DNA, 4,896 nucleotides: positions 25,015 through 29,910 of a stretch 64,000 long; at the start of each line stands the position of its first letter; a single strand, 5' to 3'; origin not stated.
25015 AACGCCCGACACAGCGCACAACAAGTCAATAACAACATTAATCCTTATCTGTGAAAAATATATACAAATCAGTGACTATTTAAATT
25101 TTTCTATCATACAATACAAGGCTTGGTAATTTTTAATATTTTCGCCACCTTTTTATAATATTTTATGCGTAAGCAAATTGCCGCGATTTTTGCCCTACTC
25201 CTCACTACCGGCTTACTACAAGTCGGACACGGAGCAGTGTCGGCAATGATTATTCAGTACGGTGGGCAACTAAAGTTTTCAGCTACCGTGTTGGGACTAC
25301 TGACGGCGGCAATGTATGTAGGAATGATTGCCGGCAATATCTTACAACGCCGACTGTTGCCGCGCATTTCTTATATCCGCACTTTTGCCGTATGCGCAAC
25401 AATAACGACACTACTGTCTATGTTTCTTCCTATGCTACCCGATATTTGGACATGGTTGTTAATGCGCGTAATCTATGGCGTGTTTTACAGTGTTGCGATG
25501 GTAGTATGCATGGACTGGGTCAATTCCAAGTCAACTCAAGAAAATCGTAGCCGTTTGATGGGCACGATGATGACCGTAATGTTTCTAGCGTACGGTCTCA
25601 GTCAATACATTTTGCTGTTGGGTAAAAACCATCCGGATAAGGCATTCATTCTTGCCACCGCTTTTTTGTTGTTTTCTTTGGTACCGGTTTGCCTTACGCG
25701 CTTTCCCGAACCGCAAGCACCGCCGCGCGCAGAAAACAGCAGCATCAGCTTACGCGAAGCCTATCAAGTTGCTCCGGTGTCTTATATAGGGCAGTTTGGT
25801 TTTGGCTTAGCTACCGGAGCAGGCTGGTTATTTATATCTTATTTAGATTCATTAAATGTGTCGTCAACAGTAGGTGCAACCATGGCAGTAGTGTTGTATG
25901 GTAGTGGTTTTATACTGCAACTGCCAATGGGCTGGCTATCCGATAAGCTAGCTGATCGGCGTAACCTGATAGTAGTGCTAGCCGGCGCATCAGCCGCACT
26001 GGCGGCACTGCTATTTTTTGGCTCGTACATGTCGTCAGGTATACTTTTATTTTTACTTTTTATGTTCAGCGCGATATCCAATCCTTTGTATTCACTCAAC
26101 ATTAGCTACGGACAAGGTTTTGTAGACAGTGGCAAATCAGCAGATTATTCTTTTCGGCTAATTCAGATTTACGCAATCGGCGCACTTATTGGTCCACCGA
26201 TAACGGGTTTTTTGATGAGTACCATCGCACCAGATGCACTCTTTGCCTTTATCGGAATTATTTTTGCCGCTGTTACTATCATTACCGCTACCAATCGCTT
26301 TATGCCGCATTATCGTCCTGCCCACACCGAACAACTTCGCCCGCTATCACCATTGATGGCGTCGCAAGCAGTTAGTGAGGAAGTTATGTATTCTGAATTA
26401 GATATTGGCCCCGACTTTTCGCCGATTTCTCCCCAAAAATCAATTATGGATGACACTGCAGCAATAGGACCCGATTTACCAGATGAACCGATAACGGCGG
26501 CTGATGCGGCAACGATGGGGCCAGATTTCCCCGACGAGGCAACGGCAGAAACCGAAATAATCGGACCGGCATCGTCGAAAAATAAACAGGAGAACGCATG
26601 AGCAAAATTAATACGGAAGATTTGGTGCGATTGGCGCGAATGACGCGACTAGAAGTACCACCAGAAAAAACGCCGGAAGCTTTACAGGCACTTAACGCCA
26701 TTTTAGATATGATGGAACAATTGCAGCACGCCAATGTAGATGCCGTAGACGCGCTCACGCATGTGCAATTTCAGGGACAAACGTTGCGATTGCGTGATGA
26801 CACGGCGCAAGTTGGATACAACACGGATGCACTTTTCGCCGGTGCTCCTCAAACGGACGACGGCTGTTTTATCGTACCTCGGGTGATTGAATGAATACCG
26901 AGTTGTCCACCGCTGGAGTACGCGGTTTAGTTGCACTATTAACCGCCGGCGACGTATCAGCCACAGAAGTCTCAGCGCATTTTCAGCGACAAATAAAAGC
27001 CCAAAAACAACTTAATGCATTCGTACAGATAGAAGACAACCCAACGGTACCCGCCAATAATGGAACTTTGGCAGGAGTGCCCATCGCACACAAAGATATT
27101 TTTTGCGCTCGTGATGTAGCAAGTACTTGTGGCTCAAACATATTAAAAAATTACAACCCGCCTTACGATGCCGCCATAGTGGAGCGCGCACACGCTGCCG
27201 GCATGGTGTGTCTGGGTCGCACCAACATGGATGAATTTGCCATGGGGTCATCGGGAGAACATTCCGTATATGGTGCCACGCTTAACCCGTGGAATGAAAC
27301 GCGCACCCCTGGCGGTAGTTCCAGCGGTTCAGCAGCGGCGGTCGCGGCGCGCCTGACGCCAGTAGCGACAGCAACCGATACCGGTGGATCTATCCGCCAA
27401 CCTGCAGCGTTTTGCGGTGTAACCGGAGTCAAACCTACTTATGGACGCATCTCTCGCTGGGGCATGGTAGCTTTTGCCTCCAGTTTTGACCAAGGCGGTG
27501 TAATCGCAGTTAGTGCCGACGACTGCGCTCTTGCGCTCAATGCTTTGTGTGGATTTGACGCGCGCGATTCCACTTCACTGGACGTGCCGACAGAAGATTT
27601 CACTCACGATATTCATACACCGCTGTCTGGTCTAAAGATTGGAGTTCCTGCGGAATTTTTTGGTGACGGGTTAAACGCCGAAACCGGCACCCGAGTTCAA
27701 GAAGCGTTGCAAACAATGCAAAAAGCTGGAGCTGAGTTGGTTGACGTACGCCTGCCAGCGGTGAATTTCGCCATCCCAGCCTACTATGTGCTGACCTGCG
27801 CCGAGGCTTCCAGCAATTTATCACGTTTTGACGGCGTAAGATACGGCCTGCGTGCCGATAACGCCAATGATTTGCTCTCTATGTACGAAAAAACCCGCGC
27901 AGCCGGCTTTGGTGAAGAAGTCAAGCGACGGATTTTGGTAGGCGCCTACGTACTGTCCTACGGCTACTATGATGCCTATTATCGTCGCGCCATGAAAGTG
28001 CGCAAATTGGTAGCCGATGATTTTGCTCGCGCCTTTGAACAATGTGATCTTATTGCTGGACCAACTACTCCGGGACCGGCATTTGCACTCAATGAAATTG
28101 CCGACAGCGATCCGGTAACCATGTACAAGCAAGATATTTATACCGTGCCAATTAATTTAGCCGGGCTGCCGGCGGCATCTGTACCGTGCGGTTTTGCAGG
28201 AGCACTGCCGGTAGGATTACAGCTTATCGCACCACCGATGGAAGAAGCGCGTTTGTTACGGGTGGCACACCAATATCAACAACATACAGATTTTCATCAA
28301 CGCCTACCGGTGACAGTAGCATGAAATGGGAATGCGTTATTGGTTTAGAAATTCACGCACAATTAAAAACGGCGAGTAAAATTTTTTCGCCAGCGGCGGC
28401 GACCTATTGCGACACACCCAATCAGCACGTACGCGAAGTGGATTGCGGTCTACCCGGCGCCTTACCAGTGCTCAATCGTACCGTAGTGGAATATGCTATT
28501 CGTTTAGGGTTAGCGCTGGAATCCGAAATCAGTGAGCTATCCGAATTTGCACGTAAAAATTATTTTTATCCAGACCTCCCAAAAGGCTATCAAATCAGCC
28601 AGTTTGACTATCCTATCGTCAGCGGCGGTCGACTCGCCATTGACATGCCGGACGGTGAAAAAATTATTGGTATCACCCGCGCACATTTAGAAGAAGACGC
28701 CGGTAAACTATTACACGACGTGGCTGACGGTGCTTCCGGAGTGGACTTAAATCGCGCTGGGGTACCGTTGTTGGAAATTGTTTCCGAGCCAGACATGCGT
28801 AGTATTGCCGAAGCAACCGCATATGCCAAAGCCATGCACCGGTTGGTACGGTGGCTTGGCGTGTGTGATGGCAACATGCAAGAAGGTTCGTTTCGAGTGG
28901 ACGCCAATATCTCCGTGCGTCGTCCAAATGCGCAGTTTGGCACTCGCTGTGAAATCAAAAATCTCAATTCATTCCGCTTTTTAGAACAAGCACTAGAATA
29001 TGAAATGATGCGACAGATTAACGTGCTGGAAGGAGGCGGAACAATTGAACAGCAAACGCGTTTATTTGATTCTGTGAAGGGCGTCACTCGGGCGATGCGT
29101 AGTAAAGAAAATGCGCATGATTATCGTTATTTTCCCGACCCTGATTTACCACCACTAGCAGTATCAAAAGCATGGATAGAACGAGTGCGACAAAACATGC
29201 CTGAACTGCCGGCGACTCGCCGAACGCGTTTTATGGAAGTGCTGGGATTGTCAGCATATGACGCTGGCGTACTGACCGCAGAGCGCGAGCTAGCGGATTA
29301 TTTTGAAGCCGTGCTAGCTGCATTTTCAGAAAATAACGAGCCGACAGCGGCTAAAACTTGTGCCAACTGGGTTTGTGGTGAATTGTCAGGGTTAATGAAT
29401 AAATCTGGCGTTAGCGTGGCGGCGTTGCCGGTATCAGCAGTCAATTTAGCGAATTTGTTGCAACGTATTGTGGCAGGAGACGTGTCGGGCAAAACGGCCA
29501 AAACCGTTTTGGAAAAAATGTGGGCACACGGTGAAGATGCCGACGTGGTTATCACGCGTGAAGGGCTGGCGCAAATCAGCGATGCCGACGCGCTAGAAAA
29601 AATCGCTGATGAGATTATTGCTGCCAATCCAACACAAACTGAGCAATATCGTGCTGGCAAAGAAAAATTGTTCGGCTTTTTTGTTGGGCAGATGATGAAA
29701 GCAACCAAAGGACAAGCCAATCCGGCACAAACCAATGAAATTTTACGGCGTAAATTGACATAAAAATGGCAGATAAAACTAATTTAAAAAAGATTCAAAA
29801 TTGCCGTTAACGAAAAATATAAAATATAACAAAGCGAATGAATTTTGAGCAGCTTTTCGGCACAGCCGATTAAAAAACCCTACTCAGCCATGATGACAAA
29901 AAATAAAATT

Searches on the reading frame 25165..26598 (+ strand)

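Call 39: search_protein_families(library=pfam, proteins=[window:25165-26598:+], max_evalue=0.00001)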
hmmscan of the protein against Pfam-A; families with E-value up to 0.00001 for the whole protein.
window:25165-26598:+ (478 aa): 2 families
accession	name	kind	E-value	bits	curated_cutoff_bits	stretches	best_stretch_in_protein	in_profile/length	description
PF07690.21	MFS_1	-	4e-25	88.9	33.4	1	12-320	2-323/347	Major Facilitator Superfamily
PF12832.13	MFS_1_like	-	6.1e-08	32.5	25.2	1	8-140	214-347/373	MFS_1 like family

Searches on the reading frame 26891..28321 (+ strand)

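Call 39: search_protein_families(library=pfam, proteins=[window:26891-28321:+], max_evalue=0.00001)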
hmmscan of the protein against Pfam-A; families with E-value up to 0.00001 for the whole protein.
window:26891-28321:+ (477 aa): 1 family
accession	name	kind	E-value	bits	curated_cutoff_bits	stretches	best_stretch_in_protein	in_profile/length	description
PF01425.27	Amidase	-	2.9e-139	465.4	27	1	54-456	41-445/445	Amidase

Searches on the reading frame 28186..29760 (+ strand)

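Call 39: search_protein_families(library=pfam, proteins=[window:28186-29760:+], max_evalue=0.00001)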
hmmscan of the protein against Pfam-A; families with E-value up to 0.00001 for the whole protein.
window:28186-29760:+ (525 aa): 2 families
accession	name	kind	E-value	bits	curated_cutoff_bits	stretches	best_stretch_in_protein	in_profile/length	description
PF02934.20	GatB_N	-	2.1e-117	391.7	23.4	1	51-332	2-277/277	GatB/GatE catalytic domain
PF02637.23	GatB_Yqey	-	2.8e-49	167.2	27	1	371-524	1-148/148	GatB domain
